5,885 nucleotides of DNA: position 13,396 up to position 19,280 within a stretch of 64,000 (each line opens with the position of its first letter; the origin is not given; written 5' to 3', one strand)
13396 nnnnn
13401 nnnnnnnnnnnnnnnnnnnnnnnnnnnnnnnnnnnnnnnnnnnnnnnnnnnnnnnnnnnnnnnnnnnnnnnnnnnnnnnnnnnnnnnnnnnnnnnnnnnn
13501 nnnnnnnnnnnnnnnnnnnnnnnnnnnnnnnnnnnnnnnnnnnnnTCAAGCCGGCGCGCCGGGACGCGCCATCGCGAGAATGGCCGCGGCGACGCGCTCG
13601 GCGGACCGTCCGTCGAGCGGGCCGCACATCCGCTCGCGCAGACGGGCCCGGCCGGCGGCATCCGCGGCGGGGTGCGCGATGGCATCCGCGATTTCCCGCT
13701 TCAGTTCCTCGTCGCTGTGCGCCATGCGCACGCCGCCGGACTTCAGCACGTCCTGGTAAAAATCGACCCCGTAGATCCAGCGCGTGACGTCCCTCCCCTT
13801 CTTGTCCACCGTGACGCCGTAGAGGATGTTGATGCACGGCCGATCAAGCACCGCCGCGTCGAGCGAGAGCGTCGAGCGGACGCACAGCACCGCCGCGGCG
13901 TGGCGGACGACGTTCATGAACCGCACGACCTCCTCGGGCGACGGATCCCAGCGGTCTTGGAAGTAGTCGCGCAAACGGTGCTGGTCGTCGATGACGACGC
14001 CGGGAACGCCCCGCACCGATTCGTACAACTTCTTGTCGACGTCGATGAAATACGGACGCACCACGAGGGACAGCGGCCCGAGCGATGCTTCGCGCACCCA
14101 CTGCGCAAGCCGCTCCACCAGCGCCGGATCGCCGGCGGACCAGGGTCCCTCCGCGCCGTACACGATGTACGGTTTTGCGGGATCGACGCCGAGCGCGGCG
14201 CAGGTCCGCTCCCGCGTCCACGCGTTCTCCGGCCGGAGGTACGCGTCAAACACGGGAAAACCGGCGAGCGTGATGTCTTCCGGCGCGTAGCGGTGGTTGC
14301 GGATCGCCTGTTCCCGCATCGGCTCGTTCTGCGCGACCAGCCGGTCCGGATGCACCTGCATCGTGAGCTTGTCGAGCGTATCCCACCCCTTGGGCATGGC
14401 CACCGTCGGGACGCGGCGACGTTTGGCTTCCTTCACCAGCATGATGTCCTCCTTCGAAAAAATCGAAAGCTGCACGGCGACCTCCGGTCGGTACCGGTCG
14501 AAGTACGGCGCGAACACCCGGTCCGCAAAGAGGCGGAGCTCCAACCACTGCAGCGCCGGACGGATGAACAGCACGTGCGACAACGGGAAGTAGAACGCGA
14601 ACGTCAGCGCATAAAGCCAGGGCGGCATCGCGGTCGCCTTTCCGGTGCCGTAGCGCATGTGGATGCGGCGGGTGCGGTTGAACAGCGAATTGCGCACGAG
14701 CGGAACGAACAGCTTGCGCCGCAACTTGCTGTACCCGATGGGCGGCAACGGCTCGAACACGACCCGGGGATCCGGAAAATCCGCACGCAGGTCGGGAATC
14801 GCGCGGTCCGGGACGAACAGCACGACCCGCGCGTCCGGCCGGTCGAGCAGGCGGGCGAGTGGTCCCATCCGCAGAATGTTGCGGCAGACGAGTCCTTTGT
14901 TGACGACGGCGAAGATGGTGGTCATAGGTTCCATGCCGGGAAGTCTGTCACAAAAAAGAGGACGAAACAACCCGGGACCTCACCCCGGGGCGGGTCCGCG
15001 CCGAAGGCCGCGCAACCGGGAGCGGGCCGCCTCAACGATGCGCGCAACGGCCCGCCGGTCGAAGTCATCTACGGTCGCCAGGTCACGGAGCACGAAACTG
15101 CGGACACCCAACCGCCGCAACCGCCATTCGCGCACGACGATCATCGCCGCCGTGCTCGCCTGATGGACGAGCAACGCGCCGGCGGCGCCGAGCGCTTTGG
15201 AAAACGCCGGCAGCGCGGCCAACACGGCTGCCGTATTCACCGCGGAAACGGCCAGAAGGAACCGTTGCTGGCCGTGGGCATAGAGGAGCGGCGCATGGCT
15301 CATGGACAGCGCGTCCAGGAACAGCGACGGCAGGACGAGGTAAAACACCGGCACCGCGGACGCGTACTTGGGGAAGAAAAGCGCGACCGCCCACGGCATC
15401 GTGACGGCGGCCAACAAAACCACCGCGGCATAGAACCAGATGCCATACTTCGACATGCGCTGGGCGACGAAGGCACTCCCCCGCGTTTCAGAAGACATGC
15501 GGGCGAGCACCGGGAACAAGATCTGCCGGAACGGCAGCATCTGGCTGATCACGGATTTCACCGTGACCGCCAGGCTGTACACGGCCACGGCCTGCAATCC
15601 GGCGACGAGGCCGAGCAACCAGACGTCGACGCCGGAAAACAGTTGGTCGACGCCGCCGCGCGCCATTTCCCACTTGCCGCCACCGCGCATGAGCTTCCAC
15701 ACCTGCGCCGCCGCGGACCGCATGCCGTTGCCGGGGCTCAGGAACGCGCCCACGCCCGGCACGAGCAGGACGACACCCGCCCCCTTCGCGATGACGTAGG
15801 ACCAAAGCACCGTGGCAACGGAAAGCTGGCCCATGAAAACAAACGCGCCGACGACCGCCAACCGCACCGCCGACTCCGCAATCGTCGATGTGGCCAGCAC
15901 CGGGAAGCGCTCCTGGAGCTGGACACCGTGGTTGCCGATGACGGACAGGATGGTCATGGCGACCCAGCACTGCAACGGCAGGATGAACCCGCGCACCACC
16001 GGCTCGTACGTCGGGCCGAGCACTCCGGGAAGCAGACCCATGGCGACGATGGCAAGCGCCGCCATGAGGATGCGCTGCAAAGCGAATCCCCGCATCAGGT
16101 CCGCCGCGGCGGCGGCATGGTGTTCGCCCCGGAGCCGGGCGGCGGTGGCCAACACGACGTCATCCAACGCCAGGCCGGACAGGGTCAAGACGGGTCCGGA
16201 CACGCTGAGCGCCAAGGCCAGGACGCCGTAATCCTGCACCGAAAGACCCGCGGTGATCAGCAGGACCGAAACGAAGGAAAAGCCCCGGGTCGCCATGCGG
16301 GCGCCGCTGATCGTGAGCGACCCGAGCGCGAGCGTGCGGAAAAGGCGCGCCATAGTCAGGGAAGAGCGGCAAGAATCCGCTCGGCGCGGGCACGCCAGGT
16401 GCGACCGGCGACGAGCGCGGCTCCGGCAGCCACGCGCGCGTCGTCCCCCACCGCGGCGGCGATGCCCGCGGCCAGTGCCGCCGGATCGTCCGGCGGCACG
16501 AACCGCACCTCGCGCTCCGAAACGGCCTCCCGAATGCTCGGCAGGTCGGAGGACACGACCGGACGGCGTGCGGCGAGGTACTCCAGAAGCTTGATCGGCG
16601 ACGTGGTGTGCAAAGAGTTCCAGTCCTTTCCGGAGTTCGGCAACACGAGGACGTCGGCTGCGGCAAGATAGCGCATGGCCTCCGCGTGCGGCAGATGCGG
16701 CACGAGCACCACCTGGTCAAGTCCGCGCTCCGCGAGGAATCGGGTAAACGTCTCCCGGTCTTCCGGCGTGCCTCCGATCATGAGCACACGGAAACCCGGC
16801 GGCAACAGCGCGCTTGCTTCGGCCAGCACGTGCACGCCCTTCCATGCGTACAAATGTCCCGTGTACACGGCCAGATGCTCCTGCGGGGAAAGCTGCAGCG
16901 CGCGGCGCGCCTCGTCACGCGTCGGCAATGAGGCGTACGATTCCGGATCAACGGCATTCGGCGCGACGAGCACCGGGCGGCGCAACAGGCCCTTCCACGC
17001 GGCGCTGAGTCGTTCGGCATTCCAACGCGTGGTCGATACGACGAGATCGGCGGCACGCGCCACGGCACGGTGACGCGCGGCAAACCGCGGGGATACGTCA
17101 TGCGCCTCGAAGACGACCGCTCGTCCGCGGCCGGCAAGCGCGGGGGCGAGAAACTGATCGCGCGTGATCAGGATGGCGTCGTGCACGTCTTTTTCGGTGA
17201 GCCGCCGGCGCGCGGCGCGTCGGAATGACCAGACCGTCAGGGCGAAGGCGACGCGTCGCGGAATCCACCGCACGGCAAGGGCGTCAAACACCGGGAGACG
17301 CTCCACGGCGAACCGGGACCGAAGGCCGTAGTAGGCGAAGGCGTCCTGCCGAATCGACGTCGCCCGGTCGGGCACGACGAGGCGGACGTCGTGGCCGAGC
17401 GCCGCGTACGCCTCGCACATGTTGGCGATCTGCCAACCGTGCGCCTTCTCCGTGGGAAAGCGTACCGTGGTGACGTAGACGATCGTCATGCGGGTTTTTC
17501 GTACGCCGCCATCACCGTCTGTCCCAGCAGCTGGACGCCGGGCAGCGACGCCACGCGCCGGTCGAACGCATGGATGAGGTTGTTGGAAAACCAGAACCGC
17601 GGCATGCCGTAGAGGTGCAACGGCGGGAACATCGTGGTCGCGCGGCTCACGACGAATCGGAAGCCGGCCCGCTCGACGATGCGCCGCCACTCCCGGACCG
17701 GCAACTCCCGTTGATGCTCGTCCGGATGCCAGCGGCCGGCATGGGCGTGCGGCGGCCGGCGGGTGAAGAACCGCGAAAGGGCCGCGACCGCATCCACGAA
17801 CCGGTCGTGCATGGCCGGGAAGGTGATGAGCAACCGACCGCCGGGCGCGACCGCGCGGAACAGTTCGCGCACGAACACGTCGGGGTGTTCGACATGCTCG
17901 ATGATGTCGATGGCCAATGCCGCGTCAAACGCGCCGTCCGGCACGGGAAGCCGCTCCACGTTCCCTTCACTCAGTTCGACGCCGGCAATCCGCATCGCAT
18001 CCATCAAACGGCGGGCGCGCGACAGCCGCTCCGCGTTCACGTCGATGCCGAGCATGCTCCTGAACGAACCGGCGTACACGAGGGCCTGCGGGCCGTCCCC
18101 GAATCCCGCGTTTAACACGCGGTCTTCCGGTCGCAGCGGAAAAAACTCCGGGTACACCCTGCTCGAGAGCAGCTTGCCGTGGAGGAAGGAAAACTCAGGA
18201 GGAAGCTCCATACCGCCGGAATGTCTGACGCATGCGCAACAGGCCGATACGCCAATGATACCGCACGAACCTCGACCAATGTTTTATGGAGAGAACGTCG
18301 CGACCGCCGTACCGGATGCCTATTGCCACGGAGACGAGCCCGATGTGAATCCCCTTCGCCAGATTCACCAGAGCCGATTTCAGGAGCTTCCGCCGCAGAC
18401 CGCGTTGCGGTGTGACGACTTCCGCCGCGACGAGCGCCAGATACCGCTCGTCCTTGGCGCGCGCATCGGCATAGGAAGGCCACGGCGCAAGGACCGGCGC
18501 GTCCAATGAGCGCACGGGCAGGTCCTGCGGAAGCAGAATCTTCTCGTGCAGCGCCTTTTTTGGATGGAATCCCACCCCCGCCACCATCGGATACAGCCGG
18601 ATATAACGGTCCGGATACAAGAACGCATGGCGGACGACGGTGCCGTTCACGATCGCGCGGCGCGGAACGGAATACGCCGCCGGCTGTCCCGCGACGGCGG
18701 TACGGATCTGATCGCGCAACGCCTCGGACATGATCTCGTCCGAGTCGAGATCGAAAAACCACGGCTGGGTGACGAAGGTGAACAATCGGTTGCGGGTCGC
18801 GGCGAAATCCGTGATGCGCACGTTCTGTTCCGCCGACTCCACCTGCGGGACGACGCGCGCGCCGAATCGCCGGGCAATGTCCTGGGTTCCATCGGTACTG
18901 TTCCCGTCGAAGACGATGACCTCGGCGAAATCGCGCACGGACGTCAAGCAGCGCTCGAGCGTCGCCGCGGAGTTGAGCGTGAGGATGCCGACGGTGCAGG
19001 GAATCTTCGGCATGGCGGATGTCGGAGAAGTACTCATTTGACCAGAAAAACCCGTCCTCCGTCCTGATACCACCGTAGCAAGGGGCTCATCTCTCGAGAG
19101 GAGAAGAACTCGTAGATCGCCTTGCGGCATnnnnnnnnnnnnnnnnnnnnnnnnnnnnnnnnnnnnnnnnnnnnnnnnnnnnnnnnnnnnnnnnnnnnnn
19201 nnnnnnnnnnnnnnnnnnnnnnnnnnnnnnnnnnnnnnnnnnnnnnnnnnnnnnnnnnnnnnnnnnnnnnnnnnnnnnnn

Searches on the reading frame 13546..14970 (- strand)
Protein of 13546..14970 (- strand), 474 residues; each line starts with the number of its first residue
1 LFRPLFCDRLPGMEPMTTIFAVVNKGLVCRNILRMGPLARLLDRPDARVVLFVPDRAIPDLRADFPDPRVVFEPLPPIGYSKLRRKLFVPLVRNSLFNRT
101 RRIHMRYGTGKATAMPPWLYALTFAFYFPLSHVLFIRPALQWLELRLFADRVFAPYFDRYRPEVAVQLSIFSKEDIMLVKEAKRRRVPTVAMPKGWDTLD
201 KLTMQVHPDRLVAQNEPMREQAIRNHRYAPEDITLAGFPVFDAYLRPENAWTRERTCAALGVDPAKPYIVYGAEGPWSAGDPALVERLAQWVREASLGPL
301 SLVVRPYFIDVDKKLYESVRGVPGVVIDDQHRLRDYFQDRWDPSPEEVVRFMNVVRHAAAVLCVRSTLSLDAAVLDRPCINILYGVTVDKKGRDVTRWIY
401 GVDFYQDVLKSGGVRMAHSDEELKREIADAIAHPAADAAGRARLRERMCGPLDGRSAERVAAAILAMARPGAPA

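Call 21: search_protein_families(library=pfam, proteins=[window:13546-14970:-], max_evalue=0.001)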
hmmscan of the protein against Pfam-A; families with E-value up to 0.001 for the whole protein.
window:13546-14970:- (474 aa): 1 family
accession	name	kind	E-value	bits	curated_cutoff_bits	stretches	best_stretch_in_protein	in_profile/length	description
PF04464.20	Glyphos_transf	-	1.2e-05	24.9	22.1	0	370-465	280-366/367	CDP-Glycerol:Poly(glycerophosphate) glycerophosphotransferase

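Call 81: search_solved_structures(query=window:13546-14970:-, max_evalue=0.01)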
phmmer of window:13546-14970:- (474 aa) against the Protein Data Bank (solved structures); distinct sequences matched with E-value up to 0.01: 0.

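Call 83: search_protein_families(library=ncbifam, proteins=[window:13546-14970:-], max_evalue=0.01)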
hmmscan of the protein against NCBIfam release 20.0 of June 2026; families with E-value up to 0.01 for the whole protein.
window:13546-14970:- (474 aa): 1 family
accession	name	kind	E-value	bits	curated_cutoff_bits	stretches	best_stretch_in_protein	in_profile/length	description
NF046086.1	BFO_1060_trans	domain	2.6e-06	26.8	200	1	154-272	40-168/365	BFO_1060 family glycosyltransferase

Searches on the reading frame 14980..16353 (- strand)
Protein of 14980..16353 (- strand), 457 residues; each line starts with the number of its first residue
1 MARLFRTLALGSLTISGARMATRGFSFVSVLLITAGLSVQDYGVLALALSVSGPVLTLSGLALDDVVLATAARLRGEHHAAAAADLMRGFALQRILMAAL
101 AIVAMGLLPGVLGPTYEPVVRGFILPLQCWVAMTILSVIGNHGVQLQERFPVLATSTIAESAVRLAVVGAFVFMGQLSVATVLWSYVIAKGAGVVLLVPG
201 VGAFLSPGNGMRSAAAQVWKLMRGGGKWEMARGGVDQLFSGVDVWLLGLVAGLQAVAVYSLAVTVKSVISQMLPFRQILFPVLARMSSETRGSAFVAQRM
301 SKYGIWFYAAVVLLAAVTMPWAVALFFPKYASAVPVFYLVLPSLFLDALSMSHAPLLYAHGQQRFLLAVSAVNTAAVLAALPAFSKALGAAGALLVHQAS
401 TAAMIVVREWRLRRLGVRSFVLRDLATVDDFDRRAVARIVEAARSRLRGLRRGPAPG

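Call 18: find_encoding_contigs(protein=window:14980-16353:-, flank=10000, max_places=1)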
Protein window:14980-16353:- (457 aa): no gene with exactly this product is on record in the collection.

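Call 21: search_protein_families(library=pfam, proteins=[window:14980-16353:-], max_evalue=0.001)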
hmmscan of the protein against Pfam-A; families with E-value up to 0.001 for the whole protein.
window:14980-16353:- (457 aa): 1 family
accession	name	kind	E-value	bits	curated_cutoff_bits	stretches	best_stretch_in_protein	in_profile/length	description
PF01943.22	Polysacc_synt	-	1.6e-10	41.3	28.2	1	11-286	4-273/274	Polysaccharide biosynthesis protein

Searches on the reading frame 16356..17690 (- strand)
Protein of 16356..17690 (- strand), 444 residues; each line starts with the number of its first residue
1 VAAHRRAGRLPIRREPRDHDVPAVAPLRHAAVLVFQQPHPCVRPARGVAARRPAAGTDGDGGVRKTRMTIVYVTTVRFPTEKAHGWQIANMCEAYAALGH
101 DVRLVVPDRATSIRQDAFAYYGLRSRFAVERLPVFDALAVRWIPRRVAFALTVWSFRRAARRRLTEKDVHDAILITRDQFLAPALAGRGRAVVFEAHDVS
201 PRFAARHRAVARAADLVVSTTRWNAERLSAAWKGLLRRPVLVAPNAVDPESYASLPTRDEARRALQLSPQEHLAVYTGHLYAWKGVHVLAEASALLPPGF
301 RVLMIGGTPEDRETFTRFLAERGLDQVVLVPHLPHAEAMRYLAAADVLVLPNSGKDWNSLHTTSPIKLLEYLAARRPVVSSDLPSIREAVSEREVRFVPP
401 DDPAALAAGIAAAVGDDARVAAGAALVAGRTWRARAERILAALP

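Call 21: search_protein_families(library=pfam, proteins=[window:16356-17690:-], max_evalue=0.001)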
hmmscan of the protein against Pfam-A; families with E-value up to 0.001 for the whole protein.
window:16356-17690:- (444 aa): 4 families
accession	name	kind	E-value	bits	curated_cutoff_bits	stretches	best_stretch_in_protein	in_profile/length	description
PF13692.12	Glyco_trans_1_4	-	3.2e-20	73.3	27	1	273-414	3-140/142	Glycosyl transferases group 1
PF00534.26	Glycos_transf_1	-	1.3e-17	64.4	26.4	1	258-416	2-158/172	Glycosyl transferases group 1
PF13439.12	Glyco_transf_4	-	2.8e-09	37.7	28.5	1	88-250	8-169/170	Glycosyltransferase Family 4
PF13579.12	Glyco_trans_4_4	-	2.7e-06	28.2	29.7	1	86-245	5-157/158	Glycosyl transferase 4-like domain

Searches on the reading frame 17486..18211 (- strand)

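Call 21: search_protein_families(library=pfam, proteins=[window:17486-18211:-], max_evalue=0.001)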
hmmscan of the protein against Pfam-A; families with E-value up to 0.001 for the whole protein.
window:17486-18211:- (241 aa): 6 families
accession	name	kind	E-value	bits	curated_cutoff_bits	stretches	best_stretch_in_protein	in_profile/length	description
PF08241.18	Methyltransf_11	-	4.4e-17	62.9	21.2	1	33-129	1-95/95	Methyltransferase domain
PF13489.12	Methyltransf_23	-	2e-15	57.3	27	1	19-186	12-161/164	Methyltransferase domain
PF13649.12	Methyltransf_25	-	3.3e-14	53.8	27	1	32-125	1-97/97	Methyltransferase domain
PF13847.12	Methyltransf_31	-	1.4e-12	48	27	1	28-149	3-129/145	Methyltransferase domain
PF08242.18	Methyltransf_12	-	2.7e-08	34.9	30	1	42-127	12-98/98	Methyltransferase domain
PF01209.24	Ubie_methyltran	-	1e-05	25.4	20.1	1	48-129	70-151/233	ubiE/COQ5 methyltransferase family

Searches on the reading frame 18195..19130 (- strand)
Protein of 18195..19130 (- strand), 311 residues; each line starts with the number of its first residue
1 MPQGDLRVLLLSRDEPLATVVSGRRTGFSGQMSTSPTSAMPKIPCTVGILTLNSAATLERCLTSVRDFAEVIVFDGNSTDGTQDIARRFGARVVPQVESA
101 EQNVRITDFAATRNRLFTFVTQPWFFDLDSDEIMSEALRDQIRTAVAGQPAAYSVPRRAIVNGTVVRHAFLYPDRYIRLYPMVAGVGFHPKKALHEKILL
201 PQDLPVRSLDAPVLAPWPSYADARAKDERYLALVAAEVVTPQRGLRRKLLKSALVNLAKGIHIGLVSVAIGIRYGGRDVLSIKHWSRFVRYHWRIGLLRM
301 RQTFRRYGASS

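Call 21: search_protein_families(library=pfam, proteins=[window:18195-19130:-], max_evalue=0.001)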
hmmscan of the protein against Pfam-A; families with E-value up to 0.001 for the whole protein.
window:18195-19130:- (311 aa): 1 family
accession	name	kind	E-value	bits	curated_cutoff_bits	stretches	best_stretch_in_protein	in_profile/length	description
PF00535.33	Glycos_transf_2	-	1.9e-12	47.9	23.3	1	46-165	1-123/168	Glycosyl transferase family 2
